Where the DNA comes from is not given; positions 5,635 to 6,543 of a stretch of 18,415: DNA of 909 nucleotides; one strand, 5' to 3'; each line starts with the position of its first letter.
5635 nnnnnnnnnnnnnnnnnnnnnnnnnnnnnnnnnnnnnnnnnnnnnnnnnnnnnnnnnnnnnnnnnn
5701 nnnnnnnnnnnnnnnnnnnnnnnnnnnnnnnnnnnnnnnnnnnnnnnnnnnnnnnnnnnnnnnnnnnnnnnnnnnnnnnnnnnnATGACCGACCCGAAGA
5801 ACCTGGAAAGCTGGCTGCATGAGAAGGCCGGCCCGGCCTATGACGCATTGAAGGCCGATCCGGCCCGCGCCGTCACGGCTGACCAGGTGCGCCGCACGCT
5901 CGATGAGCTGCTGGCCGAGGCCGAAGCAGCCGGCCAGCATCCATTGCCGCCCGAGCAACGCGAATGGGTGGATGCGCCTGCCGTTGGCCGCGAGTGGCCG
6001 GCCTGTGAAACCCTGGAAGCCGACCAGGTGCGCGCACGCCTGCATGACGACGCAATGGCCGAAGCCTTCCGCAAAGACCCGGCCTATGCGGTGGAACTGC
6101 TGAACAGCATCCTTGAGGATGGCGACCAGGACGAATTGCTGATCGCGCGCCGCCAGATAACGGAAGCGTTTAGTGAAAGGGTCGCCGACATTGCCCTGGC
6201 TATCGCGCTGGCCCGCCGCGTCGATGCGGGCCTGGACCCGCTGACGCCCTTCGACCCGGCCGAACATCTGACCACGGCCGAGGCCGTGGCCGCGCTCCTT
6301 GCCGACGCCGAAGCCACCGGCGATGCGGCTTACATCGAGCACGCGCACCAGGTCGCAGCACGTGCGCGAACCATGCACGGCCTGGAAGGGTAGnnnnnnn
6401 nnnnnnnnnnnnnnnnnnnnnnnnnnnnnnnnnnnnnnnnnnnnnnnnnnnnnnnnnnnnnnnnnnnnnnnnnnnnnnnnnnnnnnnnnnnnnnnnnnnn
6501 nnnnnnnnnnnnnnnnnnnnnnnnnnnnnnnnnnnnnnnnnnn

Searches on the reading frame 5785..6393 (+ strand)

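Call 101: search_protein_families(library=pfam, proteins=[window:5785-6393:+], max_evalue=1)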
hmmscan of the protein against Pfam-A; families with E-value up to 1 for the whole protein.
window:5785-6393:+ (202 aa): 2 families
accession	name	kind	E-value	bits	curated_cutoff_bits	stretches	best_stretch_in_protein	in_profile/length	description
PF21716.3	dnstrm_HI1420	-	6.7e-07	29.5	27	2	102-144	17-57/90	Probable addiction module antidote protein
PF18486.7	PUB_1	-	0.037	14.4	31.2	0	20-46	18-44/64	PNGase/UBA- or UBX-containing domain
